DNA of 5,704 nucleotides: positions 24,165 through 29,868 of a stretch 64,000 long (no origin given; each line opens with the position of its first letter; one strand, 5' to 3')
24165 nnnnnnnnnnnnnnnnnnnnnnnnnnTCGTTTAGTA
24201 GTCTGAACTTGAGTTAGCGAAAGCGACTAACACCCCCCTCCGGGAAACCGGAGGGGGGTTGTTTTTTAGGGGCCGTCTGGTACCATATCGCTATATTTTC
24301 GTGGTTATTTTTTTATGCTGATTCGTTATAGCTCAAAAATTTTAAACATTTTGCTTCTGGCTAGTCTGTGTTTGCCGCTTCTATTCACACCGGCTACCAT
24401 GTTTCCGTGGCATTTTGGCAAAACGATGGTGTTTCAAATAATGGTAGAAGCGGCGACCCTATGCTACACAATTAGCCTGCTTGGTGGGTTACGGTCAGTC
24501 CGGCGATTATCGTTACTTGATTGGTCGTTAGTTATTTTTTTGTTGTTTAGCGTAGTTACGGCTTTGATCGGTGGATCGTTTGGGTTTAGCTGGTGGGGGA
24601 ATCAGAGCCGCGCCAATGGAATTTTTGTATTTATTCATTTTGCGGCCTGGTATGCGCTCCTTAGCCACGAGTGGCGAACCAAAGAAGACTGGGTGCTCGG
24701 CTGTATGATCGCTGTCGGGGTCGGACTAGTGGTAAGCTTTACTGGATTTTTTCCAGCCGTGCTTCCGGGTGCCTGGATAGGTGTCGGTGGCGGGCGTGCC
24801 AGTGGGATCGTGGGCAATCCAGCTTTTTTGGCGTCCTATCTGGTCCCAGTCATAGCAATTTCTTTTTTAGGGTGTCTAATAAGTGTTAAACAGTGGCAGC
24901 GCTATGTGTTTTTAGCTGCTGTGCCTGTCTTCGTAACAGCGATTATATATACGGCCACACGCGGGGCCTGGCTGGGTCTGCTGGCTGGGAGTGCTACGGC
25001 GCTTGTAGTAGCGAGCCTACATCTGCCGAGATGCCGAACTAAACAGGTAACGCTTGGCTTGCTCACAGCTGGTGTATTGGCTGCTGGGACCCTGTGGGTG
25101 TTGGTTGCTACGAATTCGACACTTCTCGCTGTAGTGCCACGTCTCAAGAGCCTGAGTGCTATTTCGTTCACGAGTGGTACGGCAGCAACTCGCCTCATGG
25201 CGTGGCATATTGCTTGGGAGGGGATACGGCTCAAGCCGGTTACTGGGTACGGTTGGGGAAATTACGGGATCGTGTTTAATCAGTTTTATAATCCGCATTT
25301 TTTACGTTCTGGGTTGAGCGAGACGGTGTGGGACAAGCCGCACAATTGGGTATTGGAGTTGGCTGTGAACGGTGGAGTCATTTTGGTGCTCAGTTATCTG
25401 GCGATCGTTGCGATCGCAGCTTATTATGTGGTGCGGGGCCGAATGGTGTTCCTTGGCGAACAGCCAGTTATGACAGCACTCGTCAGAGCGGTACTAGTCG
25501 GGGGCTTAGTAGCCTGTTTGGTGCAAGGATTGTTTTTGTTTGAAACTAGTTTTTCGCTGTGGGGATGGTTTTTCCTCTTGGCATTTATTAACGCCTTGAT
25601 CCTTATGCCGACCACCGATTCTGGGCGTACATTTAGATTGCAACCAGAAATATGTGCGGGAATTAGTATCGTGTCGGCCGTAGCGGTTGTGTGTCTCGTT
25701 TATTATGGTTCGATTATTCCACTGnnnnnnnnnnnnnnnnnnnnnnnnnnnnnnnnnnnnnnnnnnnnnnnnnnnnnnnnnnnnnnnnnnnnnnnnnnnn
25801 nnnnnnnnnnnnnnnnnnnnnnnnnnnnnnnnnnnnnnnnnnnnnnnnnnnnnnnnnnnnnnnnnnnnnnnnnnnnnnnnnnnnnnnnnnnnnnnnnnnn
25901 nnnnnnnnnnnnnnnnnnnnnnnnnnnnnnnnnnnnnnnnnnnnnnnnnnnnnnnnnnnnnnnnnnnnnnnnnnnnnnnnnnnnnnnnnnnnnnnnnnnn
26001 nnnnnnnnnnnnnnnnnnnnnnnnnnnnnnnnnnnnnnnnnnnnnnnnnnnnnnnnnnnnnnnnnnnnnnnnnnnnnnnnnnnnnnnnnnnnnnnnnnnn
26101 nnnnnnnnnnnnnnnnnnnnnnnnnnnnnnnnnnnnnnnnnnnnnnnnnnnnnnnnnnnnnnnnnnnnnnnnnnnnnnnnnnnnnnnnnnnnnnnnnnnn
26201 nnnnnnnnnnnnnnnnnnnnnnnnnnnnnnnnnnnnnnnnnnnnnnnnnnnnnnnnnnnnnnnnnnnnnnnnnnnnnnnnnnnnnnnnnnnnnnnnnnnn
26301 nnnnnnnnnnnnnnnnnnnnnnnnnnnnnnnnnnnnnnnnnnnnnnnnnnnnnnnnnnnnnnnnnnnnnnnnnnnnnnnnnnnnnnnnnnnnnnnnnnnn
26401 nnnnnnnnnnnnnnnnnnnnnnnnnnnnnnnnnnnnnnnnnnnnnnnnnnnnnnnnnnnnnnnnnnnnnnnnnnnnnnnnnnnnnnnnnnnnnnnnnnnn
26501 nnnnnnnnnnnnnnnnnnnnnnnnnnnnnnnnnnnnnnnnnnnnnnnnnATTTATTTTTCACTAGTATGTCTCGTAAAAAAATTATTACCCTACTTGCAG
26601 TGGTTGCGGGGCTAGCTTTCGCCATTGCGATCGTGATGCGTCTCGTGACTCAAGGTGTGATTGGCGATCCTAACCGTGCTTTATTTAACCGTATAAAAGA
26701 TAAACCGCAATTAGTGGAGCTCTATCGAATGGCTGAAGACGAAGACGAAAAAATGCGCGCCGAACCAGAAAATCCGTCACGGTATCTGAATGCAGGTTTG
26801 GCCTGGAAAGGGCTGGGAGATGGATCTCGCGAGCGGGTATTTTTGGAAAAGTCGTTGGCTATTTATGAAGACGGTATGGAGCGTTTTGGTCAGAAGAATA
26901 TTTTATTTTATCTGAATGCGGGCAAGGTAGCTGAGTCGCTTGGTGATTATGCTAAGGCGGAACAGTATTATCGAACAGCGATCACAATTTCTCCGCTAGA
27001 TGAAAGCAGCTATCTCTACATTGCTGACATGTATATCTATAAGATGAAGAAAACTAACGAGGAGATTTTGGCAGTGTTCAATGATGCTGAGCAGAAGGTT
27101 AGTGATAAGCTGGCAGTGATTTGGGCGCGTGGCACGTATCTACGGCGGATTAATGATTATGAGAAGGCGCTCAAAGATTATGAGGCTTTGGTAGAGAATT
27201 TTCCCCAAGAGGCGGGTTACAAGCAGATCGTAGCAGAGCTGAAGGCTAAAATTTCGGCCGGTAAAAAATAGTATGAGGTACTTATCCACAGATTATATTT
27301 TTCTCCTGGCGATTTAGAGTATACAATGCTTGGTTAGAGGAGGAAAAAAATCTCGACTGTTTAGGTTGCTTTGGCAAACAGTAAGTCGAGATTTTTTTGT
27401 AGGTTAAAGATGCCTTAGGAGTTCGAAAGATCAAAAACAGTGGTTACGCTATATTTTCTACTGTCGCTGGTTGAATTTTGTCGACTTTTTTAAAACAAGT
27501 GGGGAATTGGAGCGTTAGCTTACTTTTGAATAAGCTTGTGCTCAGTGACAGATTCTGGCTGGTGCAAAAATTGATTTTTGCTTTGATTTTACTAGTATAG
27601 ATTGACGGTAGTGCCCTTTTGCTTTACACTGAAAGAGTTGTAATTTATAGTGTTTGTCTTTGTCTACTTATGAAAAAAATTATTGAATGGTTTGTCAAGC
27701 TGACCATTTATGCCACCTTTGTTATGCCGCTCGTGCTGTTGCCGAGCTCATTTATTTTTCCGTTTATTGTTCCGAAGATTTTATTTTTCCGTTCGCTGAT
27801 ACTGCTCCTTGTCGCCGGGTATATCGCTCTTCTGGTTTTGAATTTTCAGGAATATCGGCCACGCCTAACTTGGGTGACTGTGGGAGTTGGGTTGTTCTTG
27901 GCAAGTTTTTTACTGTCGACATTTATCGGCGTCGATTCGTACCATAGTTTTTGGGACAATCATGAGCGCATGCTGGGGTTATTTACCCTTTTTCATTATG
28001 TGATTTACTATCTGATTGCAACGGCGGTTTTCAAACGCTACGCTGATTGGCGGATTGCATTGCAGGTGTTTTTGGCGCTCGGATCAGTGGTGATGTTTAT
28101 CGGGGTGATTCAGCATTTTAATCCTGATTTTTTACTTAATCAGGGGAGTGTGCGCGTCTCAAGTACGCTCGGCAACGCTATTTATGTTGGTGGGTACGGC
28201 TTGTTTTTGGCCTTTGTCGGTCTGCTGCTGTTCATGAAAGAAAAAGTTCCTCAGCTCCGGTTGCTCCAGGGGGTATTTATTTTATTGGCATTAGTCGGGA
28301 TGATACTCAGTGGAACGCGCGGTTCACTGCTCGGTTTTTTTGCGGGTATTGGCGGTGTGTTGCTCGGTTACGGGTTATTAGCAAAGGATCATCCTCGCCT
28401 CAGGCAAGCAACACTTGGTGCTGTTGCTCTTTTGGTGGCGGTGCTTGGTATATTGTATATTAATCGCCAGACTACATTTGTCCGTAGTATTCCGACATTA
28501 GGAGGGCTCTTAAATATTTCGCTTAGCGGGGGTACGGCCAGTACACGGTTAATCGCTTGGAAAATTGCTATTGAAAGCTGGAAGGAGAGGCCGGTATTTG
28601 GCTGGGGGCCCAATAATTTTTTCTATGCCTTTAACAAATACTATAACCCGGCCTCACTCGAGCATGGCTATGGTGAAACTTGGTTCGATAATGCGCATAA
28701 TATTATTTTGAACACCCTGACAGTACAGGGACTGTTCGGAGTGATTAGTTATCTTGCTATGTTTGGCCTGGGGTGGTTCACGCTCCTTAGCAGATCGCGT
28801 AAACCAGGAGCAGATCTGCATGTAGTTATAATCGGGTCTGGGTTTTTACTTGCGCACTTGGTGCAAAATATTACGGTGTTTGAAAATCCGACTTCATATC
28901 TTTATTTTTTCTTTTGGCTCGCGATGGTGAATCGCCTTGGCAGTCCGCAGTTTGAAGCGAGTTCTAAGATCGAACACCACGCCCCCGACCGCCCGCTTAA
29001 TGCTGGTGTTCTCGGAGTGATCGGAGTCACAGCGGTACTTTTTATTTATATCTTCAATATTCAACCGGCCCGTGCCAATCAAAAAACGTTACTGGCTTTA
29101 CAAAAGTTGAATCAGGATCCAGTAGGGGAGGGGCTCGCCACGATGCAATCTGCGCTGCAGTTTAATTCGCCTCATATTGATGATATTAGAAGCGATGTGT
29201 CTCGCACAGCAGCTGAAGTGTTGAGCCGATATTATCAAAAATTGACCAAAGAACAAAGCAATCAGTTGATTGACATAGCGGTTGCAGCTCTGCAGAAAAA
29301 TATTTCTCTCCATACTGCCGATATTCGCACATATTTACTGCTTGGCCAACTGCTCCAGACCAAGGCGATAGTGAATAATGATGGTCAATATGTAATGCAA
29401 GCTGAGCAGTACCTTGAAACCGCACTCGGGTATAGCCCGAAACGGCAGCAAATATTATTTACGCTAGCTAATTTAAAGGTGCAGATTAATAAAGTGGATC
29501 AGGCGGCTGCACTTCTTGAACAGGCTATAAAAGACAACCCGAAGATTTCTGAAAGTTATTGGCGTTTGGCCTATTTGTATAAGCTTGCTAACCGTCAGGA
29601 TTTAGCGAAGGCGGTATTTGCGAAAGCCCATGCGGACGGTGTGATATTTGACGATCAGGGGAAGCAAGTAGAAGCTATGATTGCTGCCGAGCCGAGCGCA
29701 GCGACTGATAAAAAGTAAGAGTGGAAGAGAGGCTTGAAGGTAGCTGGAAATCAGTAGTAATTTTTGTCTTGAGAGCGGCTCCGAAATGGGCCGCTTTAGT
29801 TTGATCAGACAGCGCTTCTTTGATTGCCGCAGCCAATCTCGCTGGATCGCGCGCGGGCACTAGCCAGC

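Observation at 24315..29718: Two Wzy_C-domain membrane proteins with TPR tails directly downstream of the surface-protein gene: candidate protein O-oligosaccharyltransferases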

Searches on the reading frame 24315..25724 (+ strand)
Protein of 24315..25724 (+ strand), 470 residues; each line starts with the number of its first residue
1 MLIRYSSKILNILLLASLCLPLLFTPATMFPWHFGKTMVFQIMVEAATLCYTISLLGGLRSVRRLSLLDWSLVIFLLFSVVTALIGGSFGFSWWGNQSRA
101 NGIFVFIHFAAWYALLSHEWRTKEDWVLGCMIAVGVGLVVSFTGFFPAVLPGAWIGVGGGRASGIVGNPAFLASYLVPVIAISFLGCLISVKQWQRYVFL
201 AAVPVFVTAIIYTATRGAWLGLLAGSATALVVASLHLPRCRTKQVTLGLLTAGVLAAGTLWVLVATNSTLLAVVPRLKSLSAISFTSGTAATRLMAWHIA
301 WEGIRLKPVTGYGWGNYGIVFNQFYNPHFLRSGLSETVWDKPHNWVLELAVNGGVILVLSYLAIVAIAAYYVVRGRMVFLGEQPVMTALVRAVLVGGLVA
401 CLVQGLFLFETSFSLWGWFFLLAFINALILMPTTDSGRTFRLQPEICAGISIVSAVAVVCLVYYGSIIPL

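Call 53: search_solved_structures(query=A4, max_evalue=10, show_alignments=2)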
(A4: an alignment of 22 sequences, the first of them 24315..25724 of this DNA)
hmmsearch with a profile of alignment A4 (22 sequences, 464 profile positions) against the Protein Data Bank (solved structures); distinct sequences matched with E-value up to 10: 4.
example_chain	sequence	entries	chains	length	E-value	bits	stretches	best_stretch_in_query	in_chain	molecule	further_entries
7tpg_B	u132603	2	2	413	2e-12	49.9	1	199-391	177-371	Putative cell surface polysaccharide polymerase/ligase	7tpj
9rmk_A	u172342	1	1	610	1.2e-08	37.4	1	123-370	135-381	Oligosaccharyltransferase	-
2loo_A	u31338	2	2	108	0.053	15.5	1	196-263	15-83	Transmembrane protein 14A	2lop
9rbf_8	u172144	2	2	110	0.71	11.8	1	194-267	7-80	Protein-export membrane protein SecG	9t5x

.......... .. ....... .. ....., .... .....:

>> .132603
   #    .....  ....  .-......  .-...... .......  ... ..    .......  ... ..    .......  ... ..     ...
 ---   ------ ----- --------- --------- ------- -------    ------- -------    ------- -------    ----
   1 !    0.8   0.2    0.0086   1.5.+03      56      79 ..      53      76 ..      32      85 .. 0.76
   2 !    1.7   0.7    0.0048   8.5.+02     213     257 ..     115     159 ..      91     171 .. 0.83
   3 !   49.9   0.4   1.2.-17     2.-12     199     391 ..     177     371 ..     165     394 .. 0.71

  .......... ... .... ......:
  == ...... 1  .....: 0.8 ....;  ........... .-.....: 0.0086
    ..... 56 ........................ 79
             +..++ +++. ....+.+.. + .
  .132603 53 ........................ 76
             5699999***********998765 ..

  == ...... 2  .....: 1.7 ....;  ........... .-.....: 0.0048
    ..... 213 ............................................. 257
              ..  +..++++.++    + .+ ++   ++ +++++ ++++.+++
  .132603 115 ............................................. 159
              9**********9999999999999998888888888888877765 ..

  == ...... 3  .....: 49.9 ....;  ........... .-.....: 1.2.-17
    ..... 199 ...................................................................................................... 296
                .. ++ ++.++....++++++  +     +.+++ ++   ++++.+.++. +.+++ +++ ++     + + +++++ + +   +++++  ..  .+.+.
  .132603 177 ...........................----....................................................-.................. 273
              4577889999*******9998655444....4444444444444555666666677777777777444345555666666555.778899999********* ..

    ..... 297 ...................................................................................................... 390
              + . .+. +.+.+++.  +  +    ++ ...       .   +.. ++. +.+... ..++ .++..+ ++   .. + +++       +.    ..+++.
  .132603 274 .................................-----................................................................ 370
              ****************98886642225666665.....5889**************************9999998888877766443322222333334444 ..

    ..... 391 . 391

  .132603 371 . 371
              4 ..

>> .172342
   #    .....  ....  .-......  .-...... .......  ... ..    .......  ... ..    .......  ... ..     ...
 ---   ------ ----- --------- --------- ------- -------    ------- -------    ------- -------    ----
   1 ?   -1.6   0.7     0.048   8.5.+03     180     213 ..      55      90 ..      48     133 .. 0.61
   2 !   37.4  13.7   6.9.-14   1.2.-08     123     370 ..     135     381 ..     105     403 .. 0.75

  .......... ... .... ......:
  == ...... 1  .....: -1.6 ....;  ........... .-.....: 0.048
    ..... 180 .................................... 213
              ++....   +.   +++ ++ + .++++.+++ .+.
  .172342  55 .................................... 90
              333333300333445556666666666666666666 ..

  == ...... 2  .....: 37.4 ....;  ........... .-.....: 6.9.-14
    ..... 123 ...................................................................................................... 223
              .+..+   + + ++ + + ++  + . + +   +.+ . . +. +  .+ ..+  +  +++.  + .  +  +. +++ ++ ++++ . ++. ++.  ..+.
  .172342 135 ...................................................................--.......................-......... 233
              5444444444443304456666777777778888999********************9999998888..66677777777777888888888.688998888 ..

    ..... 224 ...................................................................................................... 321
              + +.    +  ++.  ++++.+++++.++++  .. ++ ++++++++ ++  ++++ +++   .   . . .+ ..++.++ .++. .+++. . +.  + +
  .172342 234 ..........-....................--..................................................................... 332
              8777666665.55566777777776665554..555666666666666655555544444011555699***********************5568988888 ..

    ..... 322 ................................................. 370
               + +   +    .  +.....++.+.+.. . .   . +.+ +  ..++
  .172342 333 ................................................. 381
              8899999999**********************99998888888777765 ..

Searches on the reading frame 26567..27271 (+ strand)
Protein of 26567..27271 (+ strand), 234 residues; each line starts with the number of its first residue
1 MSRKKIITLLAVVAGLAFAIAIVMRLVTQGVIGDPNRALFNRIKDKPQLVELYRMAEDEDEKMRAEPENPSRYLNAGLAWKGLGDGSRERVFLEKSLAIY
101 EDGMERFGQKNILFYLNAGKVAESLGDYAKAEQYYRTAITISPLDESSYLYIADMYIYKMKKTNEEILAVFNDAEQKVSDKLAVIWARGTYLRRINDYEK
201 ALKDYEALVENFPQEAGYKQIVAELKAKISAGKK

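Call 4: search_protein_families(library=pfam, proteins=[window:26567-27271:+], max_evalue=0.01)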
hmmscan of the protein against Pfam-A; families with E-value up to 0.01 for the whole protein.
window:26567-27271:+ (234 aa): 14 families
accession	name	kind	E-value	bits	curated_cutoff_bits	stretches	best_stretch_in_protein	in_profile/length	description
PF13181.12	TPR_8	-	5.3e-10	39.1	25.7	1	115-143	4-32/34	Tetratricopeptide repeat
PF07719.23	TPR_2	-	1.8e-09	37.4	27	2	114-143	3-32/34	Tetratricopeptide repeat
PF00515.34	TPR_1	-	2.7e-09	36.9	27.8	1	115-143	4-32/34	Tetratricopeptide repeat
PF13432.12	TPR_16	-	2.1e-08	34.9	32.7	1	114-145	33-64/65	Tetratricopeptide repeat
PF13428.12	TPR_14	-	2.4e-08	34.3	23.5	0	184-218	3-37/44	Tetratricopeptide repeat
PF24575.1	TPR_Slam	-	1e-07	32.8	35.2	0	167-214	34-79/104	Surface lipoprotein assembly modifier, N-terminal TPR repeats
PF13424.12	TPR_12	-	6.1e-07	30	30.1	1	93-141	26-74/77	Tetratricopeptide repeat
PF13174.12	TPR_6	-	6.8e-06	26.8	26.3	0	190-214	8-32/33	Tetratricopeptide repeat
PF12569.14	NatA_aux_su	-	1.6e-05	24.5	33.3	1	150-226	6-82/515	N-terminal acetyltransferase A, auxiliary subunit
PF13374.12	TPR_10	-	2.9e-05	24.4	27.5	0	115-141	5-31/42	Tetratricopeptide repeat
PF13431.12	TPR_17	-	0.00059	20.4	24.4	0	109-133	10-34/34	Tetratricopeptide repeat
PF13176.12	TPR_7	-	0.0013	19.1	27.9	0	116-143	3-32/36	Tetratricopeptide repeat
PF13414.12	TPR_11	-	0.0014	18.7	26.8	0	124-155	6-37/42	TPR repeat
PF25062.1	ARM_TT21_N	-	0.0033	17.6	40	1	113-214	101-200/222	Tetratricopeptide repeat protein 21 N-terminal ARM repeat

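Call 11: search_protein_families(library=ncbifam, proteins=[window:26567-27271:+], max_evalue=0.01)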
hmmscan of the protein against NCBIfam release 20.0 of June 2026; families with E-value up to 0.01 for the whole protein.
window:26567-27271:+ (234 aa): 7 families
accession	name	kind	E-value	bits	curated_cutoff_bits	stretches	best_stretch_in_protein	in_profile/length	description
NF040959.1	MamA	equivalog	2.1e-07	30.6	200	1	113-216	38-139/204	magnetosome protein MamA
NF047371.1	FlcA_CTERM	equivalog_domain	2.9e-07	29.4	300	1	114-216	440-541/646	periplasmic flagellar collar protein FlcA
TIGR02917.1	PEP_TPR_lipo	equivalog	0.00014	19.9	312.2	1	127-223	174-268/899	XrtA/PEP-CTERM system TPR-repeat protein PrsT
TIGR02521.1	type_IV_pilW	equivalog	0.0012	18.4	154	0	115-185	138-209/234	type IV pilus biogenesis/stability protein PilW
TIGR02552.1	LcrH_SycD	equivalog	0.0017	18.1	104.8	0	114-161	54-101/136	SycD/LcrH family type III secretion system chaperone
NF033920.0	C39_PA2778_fam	equivalog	0.0028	17.1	150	0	94-149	173-227/255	PA2778 family cysteine peptidase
NF002725.1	PRK02603.1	equivalog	0.0069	16.4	143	0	73-192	38-149/173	photosystem I assembly protein Ycf3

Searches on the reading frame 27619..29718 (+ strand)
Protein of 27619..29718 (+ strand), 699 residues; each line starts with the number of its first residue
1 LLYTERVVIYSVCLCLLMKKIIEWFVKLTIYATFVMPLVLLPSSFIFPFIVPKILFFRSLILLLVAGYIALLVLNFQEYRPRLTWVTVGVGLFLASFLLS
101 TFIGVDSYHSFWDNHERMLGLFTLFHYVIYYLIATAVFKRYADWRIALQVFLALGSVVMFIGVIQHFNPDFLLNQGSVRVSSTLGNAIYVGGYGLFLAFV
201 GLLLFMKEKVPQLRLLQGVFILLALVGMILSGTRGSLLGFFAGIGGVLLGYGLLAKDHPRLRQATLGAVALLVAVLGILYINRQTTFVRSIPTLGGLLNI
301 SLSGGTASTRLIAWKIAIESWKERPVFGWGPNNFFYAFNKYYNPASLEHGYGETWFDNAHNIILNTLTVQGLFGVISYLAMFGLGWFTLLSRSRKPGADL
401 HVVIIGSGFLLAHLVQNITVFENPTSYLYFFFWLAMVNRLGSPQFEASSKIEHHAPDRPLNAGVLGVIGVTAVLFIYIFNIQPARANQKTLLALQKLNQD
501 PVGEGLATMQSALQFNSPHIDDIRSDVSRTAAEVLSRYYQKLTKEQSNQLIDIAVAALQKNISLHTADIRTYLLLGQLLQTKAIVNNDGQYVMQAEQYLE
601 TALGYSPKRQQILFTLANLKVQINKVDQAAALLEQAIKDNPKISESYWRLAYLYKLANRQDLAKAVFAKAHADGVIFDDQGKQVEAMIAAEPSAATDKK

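Call 4: search_protein_families(library=pfam, proteins=[window:27619-29718:+], max_evalue=0.01)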
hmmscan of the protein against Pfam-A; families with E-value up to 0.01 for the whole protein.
window:27619-29718:+ (699 aa): 7 families
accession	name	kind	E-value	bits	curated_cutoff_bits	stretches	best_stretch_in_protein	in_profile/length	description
PF04932.20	Wzy_C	-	1.5e-18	67.5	31.7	1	220-379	2-149/149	O-Antigen ligase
PF14559.12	TPR_19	-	4.2e-08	33.8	25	1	594-650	9-64/68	Tetratricopeptide repeat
PF13432.12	TPR_16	-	1.6e-05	25.7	32.7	1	615-670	2-57/65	Tetratricopeptide repeat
PF13181.12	TPR_8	-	0.00026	21.3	25.7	0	645-670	2-27/34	Tetratricopeptide repeat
PF13174.12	TPR_6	-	0.0012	19.8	26.3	0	613-642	3-32/33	Tetratricopeptide repeat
PF13414.12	TPR_11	-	0.0029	17.7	26.8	0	618-655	2-39/42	TPR repeat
PF13431.12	TPR_17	-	0.0097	16.6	24.4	0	632-664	1-33/34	Tetratricopeptide repeat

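Call 11: search_protein_families(library=ncbifam, proteins=[window:27670-29718:+], max_evalue=0.01)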
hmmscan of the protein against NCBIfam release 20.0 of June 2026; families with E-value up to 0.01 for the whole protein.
window:27670-29718:+ (682 aa): 6 families
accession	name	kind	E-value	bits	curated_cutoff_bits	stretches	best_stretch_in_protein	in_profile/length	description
TIGR00947.1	2A73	equivalog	5e-07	29.1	366.4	1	42-365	42-358/425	IctB family putative bicarbonate transporter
TIGR02917.1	PEP_TPR_lipo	equivalog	3.4e-05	21.9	312.2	1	465-653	393-559/899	XrtA/PEP-CTERM system TPR-repeat protein PrsT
NF033920.0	C39_PA2778_fam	equivalog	7.5e-05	22.3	150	1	574-654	171-251/255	PA2778 family cysteine peptidase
NF040959.1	MamA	equivalog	0.0012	18.3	200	1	520-653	38-165/204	magnetosome protein MamA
TIGR02521.1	type_IV_pilW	equivalog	0.0019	17.8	154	0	608-653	46-91/234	type IV pilus biogenesis/stability protein PilW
NF052415.1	T3SS_chap_SctY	equivalog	0.0042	17.6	70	0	589-652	2-65/106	type III secretion apparatus assembly chaperone SctY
